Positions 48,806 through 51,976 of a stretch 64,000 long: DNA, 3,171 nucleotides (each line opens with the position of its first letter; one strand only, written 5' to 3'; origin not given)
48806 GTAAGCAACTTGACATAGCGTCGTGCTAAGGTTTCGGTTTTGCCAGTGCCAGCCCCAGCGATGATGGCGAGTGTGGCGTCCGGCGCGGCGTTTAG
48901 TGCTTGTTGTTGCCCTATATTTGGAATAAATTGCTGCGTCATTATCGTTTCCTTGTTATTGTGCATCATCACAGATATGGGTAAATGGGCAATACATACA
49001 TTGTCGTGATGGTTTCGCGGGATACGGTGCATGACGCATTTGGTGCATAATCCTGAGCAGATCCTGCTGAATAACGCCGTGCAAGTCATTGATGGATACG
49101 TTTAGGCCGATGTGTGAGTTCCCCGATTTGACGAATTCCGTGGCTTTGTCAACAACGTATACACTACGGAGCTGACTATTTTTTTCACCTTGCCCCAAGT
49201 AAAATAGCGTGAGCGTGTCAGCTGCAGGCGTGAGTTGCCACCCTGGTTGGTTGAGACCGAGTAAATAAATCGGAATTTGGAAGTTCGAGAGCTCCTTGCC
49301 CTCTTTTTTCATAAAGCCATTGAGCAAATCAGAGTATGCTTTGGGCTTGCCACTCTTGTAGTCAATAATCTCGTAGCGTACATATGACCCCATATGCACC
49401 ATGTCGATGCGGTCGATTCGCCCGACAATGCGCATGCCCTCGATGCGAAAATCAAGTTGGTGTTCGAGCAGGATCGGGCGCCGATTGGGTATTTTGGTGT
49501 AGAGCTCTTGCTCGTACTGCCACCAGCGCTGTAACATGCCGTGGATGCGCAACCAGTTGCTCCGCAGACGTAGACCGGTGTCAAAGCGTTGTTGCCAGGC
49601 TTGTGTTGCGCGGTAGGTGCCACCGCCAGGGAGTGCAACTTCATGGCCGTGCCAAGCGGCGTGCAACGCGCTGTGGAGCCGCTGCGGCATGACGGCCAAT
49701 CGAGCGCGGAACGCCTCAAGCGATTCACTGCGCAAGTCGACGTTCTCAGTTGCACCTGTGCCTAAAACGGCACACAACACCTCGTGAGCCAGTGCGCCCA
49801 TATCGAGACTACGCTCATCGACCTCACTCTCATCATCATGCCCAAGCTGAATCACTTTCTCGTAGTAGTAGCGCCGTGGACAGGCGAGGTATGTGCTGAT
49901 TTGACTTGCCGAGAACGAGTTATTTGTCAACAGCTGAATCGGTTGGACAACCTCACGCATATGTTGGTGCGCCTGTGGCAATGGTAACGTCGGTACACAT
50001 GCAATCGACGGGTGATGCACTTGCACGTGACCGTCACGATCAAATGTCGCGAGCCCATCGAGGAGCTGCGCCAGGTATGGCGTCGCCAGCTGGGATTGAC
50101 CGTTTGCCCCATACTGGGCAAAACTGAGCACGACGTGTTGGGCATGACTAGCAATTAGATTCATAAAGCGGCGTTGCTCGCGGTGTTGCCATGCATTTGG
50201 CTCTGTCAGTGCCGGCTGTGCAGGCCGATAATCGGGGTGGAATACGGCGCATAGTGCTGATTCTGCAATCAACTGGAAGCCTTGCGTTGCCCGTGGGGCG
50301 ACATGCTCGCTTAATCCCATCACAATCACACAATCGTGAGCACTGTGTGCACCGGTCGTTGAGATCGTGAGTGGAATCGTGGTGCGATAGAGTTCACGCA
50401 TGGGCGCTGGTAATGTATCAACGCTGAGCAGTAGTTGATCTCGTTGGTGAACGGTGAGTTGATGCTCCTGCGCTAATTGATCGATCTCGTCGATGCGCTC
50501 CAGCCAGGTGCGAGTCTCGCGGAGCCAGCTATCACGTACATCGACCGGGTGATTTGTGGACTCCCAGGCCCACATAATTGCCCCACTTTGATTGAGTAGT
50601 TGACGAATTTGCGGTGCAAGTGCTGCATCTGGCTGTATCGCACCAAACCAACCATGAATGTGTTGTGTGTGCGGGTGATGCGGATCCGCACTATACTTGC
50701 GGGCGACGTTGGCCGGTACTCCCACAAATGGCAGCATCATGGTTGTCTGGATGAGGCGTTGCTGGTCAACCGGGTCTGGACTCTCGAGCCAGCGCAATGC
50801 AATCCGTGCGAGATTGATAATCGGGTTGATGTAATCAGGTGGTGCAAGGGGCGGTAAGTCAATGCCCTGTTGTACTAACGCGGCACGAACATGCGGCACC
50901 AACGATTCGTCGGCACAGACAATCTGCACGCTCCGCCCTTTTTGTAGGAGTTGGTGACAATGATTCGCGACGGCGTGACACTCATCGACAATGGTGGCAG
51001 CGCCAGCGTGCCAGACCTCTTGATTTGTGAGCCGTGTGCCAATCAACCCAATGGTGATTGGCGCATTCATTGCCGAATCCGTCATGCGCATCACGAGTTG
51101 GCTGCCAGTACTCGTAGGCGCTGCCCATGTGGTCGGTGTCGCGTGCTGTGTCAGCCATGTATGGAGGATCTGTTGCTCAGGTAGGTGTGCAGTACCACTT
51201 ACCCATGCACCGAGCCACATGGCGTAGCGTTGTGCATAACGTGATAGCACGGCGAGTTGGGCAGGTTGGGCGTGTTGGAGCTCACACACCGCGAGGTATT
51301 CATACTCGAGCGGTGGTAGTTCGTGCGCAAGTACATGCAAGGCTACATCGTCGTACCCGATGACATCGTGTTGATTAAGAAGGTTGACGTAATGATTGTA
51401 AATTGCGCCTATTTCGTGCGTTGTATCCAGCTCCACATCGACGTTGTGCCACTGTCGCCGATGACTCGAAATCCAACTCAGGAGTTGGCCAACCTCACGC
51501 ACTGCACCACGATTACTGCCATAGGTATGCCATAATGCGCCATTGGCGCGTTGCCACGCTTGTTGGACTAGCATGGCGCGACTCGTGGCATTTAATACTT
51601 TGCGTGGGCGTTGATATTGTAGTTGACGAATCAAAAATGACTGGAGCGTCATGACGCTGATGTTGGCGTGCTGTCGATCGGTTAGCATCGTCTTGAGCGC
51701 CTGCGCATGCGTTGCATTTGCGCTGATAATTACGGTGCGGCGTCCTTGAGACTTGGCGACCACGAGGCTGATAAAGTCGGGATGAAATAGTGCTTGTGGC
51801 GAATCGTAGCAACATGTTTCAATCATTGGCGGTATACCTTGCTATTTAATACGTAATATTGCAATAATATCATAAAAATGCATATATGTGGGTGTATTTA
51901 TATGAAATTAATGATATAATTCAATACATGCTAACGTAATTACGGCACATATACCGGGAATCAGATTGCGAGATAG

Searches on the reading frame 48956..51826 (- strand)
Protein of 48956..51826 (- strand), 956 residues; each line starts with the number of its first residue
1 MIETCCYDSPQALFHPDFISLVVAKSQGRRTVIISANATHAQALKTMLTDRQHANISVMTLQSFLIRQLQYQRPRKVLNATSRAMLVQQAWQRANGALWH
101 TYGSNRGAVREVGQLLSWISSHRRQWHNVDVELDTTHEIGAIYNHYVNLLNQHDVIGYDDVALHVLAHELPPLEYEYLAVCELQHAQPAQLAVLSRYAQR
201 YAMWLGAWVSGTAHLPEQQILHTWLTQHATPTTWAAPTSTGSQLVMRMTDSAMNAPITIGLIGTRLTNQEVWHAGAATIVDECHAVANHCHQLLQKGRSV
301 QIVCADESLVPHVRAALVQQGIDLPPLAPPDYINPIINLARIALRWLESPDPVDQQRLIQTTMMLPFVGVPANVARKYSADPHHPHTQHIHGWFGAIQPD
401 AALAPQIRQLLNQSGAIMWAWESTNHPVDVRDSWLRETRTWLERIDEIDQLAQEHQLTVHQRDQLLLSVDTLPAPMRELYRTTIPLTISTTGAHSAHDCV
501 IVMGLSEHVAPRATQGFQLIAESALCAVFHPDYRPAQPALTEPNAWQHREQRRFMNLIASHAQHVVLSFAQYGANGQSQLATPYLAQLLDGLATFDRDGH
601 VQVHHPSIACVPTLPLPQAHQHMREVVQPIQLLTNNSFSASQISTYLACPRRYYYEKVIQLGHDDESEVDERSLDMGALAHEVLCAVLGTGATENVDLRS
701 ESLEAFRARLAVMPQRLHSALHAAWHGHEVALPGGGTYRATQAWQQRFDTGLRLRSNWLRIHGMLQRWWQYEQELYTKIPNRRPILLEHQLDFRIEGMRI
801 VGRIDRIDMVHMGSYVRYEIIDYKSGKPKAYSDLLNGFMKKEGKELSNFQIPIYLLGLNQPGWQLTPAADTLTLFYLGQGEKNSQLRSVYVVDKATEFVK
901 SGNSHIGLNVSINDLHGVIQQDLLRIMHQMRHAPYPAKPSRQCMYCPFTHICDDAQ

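Call 5: search_protein_families(library=padloc, proteins=[window:48956-51826:-], max_evalue=0.1)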
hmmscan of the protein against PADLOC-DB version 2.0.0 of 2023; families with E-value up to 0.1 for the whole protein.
window:48956-51826:- (956 aa): 11 families
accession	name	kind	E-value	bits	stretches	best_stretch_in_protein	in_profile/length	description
PDLC01250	Cas4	-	4.4e-09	34.8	1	784-952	50-167/168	"CAS-I,CAS-II,CAS-III,CAS-IV,CAS-V,CAS-VI; acquisition_associated"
PDLC00943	Cas4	-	2.3e-08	32.2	2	640-689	3-47/180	CRISPR-associated protein Cas4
PDLC01447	Cas4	-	2.1e-06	26.3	1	637-953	4-158/161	"CAS-I,CAS-II,CAS-III,CAS-IV,CAS-V,CAS-VI; acquisition_associated"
PDLC02410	Aga_Cas4-like_Nuc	-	0.0001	20.2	1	865-955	175-253/255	Class II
PDLC00944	Cas4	-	0.00065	17.9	0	639-688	2-46/177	Cas4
PDLC02087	Cas4b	-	0.0053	14.9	0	638-666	3-31/189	-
PDLC02405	Aga_Cas4-like_Nuc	-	0.014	12.8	1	934-953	243-262/270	Class II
PDLC02034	Cas4d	-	0.019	12.6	0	638-669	6-37/192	-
PDLC02083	Cas4_II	-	0.027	12.9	0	925-954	156-185/186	-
PDLC00132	GajB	-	0.035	10.7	1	105-164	135-196/625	UrvD helicase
PDLC01611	Cas4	-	0.039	12.3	0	641-682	3-38/158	"CAS-I,CAS-II,CAS-III,CAS-IV,CAS-V,CAS-VI; acquisition_associated"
